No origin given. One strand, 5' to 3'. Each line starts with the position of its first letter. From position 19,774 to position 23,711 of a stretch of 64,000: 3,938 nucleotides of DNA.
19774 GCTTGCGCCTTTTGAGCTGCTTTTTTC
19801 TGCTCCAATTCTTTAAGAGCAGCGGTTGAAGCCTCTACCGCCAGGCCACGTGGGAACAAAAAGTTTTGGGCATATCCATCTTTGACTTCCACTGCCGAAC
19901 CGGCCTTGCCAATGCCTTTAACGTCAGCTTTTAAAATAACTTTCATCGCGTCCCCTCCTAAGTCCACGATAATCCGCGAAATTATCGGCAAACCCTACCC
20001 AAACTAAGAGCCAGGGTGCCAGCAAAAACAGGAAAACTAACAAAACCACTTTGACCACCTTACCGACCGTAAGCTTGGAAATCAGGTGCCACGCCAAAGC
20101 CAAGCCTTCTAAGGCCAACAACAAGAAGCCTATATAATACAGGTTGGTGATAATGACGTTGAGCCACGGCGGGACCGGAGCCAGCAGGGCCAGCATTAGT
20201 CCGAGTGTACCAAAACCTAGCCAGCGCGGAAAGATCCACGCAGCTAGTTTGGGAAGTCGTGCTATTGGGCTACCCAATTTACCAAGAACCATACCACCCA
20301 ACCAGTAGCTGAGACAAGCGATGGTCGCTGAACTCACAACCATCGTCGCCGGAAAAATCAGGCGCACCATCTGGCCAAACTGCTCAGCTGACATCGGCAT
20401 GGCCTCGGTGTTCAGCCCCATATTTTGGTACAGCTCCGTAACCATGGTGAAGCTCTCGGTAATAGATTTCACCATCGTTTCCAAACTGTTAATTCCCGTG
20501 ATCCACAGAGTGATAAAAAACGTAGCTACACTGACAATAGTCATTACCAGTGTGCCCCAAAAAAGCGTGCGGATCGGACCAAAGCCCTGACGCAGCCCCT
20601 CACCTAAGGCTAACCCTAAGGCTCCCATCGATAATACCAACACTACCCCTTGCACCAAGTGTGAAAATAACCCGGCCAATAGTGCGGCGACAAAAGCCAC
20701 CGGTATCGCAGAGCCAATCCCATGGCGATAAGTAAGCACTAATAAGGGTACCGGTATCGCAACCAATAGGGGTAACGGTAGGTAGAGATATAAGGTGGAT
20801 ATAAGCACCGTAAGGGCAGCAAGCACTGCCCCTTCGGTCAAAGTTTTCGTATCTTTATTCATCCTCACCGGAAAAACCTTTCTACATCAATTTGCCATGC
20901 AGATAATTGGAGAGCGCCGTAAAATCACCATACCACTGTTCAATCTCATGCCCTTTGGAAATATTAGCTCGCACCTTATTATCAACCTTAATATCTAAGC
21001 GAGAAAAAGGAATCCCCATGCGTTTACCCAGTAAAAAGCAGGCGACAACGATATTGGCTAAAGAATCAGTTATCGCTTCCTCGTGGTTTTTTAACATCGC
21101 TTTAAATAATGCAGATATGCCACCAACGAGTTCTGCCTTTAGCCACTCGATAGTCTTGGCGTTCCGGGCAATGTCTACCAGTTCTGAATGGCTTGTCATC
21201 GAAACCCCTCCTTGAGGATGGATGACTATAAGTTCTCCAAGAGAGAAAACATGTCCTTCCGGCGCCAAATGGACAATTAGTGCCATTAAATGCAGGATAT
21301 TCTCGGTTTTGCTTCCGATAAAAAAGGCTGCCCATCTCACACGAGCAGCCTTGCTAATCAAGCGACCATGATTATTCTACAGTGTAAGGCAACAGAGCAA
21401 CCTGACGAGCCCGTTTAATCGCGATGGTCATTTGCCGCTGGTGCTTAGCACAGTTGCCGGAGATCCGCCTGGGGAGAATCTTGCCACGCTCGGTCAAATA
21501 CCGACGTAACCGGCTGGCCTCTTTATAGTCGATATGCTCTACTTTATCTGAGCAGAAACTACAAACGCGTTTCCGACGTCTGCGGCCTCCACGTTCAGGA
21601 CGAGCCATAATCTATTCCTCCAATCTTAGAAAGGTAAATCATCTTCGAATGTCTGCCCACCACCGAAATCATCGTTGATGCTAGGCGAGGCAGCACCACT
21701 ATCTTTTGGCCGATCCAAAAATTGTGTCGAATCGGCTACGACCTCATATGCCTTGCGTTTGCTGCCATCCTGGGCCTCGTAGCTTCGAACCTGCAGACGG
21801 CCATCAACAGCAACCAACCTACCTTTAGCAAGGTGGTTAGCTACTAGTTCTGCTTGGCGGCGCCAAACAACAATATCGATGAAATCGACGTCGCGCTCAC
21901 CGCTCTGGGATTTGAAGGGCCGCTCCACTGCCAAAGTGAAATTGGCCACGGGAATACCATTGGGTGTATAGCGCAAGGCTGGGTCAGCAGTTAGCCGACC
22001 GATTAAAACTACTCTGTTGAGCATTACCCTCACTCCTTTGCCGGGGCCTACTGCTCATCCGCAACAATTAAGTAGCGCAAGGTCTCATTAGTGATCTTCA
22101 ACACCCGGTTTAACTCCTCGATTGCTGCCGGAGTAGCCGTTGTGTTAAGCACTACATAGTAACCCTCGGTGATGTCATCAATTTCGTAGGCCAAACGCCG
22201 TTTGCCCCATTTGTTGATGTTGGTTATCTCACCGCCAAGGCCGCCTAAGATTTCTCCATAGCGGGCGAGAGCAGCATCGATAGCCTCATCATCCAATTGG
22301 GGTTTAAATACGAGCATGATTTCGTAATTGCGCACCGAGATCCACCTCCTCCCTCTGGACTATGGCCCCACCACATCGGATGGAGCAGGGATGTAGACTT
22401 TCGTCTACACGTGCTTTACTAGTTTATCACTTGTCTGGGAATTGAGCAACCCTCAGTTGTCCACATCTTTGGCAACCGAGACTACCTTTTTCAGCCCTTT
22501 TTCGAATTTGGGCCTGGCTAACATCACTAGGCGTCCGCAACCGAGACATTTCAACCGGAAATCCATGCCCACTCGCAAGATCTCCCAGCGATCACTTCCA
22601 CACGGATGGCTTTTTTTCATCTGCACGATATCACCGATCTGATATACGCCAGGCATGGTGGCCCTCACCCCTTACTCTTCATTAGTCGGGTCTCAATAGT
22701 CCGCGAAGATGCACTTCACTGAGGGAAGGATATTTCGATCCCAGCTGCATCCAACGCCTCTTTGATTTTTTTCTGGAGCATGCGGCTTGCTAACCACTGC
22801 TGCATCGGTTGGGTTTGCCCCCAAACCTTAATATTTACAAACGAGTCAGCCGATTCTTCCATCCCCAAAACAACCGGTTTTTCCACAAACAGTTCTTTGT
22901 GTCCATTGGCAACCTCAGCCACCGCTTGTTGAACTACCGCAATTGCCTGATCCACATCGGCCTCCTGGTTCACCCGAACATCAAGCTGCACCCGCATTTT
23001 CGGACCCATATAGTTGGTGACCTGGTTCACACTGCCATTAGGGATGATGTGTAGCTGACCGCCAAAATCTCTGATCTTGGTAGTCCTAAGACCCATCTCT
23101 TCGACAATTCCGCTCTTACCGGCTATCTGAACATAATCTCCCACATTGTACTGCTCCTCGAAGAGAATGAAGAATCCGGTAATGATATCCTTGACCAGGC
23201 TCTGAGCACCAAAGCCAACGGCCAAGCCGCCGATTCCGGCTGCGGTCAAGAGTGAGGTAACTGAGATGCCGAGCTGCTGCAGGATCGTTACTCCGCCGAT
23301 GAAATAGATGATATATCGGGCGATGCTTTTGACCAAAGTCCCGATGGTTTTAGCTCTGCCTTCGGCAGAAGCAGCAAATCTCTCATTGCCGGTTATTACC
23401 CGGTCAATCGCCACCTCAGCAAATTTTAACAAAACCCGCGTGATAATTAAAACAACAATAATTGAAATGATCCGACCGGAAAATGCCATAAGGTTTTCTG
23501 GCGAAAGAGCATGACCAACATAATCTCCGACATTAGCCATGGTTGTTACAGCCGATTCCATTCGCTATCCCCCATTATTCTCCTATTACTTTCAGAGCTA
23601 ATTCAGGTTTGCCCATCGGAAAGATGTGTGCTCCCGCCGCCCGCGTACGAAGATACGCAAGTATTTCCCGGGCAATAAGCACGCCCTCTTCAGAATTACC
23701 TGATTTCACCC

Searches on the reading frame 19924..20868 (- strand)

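Call 41: search_protein_families(library=pfam, proteins=[window:19924-20868:-], max_evalue=0.00001)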
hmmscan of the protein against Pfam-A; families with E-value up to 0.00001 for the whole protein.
window:19924-20868:- (314 aa): 1 family
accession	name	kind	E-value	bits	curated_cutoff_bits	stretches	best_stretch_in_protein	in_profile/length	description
PF09991.14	DUF2232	-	7.6e-46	157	27.8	1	18-295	1-289/290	Predicted membrane protein (DUF2232)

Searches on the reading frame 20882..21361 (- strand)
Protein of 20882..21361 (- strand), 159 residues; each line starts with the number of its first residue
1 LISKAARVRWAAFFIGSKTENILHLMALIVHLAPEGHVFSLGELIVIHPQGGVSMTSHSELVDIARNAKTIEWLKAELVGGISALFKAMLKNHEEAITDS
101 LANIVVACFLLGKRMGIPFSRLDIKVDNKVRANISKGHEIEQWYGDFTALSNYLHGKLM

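Call 41: search_protein_families(library=pfam, proteins=[window:20882-21361:-], max_evalue=0.00001)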
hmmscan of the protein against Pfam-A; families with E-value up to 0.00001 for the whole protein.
window:20882-21361:- (159 aa): 1 family
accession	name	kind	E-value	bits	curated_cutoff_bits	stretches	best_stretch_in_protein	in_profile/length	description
PF12643.12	MazG-like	-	9.2e-27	93.6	27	1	64-147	1-85/85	MazG-like family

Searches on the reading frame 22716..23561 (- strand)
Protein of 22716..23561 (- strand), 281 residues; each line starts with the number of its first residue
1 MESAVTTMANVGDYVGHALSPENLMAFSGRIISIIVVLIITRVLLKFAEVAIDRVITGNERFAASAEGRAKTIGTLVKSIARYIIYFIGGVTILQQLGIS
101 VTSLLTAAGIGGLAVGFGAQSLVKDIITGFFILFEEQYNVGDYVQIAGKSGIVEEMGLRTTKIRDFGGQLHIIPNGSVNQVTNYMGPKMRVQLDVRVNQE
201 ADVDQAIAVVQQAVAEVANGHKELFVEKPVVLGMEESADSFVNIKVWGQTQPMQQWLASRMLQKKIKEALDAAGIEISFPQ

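Call 59: search_protein_families(library=ncbifam, proteins=[window:22716-23561:-], max_evalue=1e-10)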
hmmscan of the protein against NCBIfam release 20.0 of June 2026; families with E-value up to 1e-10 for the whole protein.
window:22716-23561:- (281 aa): 6 families
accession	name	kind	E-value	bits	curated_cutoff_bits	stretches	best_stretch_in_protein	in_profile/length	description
NF047601.1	MscSThanab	equivalog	6e-73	245.7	500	1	31-280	21-270/280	small-conductance mechanosensitive channel MscS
NF008542.0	PRK11465.1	equivalog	1.5e-40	139.2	596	1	31-277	467-715/741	mechanosensitive channel protein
NF007662.0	PRK10334.1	subfamily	7.1e-21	74.7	321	1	22-281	22-272/286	small-conductance mechanosensitive channel MscS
NF047602.1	MscsSHelicob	equivalog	1.6e-17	63.8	400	1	69-279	41-251/260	small-conductance mechanosensitive channel MscS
NF008438.0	PRK11281.1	equivalog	2.2e-17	62.2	991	1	67-219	872-1024/1113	mechanosensitive channel MscK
NF008180.0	PRK10929.1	equivalog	4.2e-13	48.1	809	1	34-215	839-1017/1109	miniconductance mechanosensitive channel MscM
